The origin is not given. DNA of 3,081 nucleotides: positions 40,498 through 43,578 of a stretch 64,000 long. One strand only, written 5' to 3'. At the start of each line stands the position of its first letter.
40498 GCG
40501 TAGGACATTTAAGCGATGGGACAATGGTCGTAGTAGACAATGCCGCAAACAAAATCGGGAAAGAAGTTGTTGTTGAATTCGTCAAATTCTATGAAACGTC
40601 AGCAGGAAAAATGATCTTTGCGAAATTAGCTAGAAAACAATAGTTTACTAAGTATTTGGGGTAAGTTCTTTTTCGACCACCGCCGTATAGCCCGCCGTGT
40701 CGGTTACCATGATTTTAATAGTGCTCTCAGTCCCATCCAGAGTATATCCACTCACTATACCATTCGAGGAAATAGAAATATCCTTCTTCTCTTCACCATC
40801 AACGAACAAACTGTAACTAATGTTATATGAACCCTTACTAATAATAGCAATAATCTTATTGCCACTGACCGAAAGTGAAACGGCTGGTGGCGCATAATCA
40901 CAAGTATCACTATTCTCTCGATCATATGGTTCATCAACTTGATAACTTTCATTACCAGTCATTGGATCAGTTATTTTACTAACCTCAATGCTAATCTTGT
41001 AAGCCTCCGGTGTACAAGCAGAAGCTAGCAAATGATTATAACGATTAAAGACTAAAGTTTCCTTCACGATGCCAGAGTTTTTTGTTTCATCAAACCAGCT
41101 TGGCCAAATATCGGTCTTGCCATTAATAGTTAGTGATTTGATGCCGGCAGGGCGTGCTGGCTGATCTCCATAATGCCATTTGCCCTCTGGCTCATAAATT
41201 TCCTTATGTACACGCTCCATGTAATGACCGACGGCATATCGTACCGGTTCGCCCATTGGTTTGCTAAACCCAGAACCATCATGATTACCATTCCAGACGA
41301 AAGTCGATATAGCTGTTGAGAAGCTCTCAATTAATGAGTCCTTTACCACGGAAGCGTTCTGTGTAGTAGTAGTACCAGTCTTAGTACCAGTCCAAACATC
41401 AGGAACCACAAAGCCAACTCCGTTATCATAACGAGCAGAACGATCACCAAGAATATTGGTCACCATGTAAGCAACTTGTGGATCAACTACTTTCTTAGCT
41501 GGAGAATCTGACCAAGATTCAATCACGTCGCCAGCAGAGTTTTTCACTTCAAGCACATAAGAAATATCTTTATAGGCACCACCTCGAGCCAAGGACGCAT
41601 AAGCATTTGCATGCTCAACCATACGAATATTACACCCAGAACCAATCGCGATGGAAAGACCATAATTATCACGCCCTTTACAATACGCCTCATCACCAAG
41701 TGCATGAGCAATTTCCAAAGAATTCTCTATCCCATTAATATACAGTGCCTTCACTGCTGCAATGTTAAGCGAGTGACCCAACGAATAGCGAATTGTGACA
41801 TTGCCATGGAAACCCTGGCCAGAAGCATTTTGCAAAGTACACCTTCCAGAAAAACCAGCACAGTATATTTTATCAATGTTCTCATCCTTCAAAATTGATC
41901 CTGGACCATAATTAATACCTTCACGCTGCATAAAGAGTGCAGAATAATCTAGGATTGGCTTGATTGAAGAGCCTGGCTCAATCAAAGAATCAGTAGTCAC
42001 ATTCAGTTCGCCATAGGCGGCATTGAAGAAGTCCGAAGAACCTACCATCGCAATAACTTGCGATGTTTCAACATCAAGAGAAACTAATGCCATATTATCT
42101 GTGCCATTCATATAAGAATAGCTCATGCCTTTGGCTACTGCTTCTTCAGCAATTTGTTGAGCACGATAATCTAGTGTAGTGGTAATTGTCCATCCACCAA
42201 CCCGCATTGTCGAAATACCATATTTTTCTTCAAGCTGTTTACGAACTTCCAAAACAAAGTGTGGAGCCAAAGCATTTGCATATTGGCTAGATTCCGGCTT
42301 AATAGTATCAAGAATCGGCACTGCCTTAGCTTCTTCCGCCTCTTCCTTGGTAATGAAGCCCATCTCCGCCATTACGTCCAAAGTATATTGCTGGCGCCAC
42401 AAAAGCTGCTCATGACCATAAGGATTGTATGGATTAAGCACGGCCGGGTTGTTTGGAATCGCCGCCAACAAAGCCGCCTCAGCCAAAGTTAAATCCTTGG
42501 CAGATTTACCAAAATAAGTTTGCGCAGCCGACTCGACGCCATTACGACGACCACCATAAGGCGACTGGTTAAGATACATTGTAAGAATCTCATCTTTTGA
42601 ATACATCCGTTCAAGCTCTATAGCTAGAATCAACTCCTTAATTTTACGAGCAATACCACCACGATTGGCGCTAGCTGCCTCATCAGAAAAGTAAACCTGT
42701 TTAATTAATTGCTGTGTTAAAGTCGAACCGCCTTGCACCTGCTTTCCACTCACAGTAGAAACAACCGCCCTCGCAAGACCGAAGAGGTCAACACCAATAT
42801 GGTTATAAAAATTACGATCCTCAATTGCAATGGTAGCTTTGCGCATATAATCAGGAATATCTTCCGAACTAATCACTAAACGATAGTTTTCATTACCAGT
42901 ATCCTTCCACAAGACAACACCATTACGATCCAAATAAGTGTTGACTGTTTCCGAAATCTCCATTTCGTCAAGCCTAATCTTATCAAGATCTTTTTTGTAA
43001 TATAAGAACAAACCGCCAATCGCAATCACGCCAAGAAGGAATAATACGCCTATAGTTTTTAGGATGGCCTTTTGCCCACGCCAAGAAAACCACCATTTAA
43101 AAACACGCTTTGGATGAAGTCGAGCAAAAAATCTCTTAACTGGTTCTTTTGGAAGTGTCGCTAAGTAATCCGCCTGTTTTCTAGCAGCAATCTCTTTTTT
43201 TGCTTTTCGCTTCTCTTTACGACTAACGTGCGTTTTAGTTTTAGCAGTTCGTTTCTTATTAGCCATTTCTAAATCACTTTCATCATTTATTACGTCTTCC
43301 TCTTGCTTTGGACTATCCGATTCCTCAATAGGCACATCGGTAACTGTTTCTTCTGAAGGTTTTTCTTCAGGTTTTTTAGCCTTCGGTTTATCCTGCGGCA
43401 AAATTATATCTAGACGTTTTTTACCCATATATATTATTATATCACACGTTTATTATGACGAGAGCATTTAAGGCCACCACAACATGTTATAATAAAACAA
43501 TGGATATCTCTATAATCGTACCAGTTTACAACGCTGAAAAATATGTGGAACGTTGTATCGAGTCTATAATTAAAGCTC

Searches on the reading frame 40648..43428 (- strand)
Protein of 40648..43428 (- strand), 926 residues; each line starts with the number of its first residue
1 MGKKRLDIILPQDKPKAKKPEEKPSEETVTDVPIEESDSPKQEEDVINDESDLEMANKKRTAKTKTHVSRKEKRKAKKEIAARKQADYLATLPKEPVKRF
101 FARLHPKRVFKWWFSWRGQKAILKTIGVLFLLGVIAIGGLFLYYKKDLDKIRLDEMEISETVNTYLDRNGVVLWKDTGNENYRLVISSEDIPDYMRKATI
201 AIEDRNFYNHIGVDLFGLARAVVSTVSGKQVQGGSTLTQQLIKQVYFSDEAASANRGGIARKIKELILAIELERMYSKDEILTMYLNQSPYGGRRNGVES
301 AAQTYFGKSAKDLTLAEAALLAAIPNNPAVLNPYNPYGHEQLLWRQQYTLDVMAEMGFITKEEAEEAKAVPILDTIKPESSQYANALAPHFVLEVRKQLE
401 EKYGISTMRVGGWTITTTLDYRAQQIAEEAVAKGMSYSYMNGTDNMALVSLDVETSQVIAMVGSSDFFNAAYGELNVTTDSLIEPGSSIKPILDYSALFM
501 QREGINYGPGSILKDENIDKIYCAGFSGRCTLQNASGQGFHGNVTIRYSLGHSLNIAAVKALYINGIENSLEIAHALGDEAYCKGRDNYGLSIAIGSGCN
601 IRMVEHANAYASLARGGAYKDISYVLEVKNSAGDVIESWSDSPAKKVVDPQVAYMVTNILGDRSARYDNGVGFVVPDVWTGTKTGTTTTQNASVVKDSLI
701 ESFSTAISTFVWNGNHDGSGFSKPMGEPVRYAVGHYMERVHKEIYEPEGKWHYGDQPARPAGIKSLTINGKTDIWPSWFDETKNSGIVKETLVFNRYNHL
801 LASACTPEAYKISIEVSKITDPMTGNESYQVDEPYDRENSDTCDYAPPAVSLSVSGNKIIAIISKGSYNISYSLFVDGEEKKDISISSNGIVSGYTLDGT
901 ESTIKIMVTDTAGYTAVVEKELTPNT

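Call 48: search_protein_families(library=pfam, proteins=[window:40648-43428:-], max_evalue=0.0001)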
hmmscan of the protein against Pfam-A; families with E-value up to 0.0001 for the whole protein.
window:40648-43428:- (926 aa): 2 families
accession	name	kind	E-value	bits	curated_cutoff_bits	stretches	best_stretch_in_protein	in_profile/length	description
PF00912.28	Transgly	-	6.5e-57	192.3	27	1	178-353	9-177/178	Transglycosylase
PF00905.27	Transpeptidase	-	1.2e-10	41.6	22.1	1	447-698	2-253/299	Penicillin binding protein transpeptidase domain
